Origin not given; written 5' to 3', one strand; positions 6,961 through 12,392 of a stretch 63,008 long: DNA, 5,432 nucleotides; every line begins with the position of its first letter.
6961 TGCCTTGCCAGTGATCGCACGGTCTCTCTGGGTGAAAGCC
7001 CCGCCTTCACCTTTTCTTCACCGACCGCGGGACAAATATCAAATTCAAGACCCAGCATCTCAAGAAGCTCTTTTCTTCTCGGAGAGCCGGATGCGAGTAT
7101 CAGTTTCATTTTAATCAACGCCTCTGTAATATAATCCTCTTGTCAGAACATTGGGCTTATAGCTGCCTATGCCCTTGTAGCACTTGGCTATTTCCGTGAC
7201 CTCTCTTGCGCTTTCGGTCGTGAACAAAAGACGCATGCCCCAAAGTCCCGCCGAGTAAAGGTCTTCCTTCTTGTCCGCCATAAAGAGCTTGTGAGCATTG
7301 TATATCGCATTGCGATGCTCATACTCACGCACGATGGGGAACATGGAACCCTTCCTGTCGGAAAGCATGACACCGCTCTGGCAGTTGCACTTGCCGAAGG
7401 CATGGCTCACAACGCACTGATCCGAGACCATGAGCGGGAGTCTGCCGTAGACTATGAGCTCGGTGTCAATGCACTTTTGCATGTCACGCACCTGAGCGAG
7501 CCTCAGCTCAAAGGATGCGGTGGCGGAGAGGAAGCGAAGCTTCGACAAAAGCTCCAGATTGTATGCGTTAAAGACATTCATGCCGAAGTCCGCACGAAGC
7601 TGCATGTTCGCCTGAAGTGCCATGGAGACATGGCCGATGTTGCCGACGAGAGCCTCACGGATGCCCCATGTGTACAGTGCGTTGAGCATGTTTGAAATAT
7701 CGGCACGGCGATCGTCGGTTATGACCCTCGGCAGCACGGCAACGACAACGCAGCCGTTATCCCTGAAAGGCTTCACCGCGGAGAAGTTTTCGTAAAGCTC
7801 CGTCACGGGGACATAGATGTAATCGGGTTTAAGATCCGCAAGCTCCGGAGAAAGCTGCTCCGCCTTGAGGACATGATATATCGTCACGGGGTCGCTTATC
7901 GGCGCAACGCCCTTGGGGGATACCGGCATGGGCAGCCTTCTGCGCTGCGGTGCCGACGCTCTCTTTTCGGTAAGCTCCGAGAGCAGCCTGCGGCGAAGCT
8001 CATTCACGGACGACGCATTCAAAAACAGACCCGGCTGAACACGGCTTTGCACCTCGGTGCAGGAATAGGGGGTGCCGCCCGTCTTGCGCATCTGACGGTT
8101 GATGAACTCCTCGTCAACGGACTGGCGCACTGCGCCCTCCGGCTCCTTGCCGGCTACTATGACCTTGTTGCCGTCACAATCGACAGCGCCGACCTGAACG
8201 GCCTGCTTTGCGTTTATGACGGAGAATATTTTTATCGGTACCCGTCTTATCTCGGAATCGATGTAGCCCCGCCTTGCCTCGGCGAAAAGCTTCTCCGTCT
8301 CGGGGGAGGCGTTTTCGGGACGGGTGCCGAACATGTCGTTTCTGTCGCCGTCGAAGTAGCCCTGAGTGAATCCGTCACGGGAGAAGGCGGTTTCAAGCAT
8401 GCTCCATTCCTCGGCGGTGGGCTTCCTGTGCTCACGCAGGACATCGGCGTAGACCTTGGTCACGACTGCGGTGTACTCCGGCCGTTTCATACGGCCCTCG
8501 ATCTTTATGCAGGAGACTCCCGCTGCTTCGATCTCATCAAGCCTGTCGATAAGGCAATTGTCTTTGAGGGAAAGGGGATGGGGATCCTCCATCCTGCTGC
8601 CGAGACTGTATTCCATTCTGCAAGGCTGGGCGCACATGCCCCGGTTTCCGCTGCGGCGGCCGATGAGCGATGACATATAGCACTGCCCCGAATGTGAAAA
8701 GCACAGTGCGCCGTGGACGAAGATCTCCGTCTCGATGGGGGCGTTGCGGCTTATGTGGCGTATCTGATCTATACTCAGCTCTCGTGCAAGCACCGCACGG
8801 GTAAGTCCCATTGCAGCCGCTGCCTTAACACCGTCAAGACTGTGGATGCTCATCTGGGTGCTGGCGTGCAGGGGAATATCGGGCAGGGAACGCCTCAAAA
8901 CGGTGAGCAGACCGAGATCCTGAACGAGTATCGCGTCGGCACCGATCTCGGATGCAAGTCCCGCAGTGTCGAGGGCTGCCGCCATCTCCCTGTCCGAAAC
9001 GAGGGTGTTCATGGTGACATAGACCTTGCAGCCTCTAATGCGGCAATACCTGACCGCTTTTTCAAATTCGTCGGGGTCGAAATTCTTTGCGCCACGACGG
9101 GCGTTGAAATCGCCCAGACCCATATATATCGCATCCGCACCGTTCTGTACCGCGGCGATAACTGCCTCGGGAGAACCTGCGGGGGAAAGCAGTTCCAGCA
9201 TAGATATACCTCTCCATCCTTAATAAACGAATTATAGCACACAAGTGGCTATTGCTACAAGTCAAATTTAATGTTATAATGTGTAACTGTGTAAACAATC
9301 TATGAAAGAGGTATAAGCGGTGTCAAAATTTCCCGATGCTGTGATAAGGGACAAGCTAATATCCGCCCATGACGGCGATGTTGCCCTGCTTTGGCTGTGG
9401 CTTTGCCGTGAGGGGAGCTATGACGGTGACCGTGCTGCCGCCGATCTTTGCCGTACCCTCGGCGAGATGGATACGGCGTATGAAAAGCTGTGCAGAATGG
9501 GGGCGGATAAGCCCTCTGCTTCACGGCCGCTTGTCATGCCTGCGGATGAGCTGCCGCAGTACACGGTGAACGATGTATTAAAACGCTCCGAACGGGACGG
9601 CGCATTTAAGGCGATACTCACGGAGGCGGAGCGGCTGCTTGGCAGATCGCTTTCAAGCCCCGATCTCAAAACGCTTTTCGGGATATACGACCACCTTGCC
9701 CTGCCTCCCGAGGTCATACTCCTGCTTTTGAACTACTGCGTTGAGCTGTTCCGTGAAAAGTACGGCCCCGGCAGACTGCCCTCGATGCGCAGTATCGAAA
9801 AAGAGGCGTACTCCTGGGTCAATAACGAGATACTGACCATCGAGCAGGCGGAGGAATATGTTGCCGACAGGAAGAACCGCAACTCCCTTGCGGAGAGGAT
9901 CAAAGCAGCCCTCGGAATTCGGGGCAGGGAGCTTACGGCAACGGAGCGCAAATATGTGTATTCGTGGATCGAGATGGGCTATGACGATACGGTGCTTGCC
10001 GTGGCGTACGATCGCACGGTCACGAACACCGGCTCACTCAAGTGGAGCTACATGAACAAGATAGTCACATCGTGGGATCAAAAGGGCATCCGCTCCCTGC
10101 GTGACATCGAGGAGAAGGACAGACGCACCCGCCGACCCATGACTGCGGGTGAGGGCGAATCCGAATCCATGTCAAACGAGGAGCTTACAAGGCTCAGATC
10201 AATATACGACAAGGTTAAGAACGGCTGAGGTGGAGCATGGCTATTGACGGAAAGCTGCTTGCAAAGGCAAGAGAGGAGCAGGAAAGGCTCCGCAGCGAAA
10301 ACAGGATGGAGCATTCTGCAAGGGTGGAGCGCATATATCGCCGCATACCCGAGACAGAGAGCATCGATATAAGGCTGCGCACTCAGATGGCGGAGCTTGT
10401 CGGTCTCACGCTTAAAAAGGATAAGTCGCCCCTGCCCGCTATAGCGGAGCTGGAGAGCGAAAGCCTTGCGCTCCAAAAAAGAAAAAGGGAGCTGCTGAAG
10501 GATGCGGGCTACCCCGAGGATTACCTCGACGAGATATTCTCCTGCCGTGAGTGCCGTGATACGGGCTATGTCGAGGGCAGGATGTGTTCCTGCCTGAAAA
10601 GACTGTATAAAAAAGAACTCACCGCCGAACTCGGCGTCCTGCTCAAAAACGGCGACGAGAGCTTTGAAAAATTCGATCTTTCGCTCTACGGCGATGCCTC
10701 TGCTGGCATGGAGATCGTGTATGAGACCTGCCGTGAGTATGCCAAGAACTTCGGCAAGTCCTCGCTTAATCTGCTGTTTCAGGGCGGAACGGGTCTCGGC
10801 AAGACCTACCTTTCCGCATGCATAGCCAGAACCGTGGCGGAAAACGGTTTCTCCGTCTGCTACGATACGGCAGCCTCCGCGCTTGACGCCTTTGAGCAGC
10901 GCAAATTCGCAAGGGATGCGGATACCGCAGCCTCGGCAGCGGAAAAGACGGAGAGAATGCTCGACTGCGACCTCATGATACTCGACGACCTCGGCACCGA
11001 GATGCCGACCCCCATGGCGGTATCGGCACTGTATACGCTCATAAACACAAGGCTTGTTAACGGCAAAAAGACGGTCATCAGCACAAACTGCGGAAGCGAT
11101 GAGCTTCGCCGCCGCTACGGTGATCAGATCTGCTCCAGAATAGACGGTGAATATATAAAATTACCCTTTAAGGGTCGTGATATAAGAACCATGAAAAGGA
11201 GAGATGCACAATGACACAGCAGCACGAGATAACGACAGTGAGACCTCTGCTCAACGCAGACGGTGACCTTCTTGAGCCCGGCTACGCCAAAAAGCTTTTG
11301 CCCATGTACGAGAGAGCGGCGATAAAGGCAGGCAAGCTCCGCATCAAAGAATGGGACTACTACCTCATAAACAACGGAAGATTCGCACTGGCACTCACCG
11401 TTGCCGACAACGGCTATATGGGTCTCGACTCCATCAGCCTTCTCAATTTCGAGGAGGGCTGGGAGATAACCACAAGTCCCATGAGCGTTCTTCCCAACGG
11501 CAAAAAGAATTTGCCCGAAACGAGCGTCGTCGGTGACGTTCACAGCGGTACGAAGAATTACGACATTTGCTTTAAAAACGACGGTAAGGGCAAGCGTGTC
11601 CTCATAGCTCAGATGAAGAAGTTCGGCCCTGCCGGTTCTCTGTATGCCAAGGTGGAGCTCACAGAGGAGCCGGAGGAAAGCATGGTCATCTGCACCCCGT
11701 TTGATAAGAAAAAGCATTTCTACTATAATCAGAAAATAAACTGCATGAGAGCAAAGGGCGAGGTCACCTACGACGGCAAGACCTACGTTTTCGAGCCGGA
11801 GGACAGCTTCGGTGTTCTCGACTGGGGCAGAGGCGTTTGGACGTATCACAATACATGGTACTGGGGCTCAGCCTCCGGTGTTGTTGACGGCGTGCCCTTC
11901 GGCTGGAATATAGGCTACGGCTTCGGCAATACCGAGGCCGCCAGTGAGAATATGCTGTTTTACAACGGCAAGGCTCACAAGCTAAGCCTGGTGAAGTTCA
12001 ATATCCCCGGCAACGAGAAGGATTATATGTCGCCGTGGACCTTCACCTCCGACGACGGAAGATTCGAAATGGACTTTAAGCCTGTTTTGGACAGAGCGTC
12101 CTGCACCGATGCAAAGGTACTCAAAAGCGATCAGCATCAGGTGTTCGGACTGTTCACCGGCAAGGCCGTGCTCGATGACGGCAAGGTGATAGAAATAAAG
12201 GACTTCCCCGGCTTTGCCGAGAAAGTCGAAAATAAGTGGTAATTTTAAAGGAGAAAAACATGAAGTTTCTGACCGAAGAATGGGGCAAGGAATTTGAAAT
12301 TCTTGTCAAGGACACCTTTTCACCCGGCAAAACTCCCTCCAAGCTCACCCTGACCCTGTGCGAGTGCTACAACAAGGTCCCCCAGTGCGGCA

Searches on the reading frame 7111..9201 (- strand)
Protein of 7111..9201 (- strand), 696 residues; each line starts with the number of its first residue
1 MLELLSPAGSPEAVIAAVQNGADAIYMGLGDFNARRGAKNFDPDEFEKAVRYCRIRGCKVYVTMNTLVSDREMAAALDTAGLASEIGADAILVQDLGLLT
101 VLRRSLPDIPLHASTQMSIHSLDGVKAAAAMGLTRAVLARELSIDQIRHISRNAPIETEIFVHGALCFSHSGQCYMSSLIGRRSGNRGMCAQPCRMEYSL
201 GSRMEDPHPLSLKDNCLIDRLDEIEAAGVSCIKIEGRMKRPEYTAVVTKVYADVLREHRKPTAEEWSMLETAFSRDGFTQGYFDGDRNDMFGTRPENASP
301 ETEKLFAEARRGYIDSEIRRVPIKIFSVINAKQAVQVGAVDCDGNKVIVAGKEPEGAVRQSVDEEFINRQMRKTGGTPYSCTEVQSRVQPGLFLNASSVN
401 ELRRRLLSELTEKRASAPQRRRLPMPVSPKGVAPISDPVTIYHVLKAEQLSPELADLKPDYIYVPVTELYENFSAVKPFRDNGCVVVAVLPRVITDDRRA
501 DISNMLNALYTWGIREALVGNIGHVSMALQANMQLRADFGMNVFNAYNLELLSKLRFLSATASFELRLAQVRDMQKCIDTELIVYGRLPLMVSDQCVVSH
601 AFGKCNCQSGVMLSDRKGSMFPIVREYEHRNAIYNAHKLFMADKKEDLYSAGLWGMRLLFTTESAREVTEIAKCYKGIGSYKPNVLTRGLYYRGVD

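Call 40: search_protein_families(library=pfam, proteins=[window:7111-9201:-], max_evalue=0.00001)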
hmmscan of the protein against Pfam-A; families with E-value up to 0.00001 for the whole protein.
window:7111-9201:- (696 aa): 2 families
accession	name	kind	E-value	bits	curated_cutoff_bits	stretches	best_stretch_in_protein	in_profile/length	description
PF01136.24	Peptidase_U32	-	7.7e-81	271.2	22.4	2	81-287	9-231/233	Peptidase family U32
PF12392.13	DUF3656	-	9.6e-17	62.1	22.1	1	303-414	7-108/109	Collagenase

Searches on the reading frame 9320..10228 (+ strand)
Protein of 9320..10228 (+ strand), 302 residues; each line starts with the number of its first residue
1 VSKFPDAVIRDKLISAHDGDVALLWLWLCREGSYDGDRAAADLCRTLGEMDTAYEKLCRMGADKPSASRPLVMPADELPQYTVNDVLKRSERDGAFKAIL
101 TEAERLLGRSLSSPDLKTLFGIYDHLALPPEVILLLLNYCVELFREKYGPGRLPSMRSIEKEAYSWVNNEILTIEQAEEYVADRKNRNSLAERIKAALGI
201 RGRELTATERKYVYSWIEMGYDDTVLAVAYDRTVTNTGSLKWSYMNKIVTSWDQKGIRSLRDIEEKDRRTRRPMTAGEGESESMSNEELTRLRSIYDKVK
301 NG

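Call 40: search_protein_families(library=pfam, proteins=[window:9320-10228:+], max_evalue=0.00001)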
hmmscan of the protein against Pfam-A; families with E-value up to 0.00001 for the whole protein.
window:9320-10228:+ (302 aa): 1 family
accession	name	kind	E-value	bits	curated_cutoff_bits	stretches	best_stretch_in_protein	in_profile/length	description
PF07261.16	DnaB_2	-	3.2e-32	110.5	22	2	101-180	2-73/74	Replication initiation and membrane attachment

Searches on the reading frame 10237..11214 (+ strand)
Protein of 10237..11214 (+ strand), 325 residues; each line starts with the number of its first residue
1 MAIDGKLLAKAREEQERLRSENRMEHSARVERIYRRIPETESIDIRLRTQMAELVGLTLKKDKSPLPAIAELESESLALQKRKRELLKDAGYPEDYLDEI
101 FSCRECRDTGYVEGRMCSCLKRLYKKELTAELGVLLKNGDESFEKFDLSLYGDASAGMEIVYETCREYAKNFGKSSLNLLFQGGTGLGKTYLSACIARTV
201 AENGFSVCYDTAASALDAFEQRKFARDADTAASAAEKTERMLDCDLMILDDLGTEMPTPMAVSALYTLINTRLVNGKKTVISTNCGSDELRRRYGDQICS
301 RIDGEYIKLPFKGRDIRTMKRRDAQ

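Call 40: search_protein_families(library=pfam, proteins=[window:10237-11214:+], max_evalue=0.00001)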
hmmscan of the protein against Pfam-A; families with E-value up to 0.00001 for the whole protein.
window:10237-11214:+ (325 aa): 1 family
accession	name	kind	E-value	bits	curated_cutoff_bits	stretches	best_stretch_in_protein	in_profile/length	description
PF01695.23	IstB_IS21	-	3.7e-11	43.4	24.1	1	172-297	88-206/238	IstB-like ATP binding protein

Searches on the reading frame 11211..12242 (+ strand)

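Call 40: search_protein_families(library=pfam, proteins=[window:11211-12242:+], max_evalue=0.00001)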
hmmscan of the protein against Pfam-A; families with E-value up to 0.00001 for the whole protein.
window:11211-12242:+ (343 aa): 1 family
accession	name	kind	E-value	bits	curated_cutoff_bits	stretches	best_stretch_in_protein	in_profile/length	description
PF10974.15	DUF2804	-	6e-142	473.2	26.9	1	4-343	1-339/339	Domain of unknown function (DUF2804)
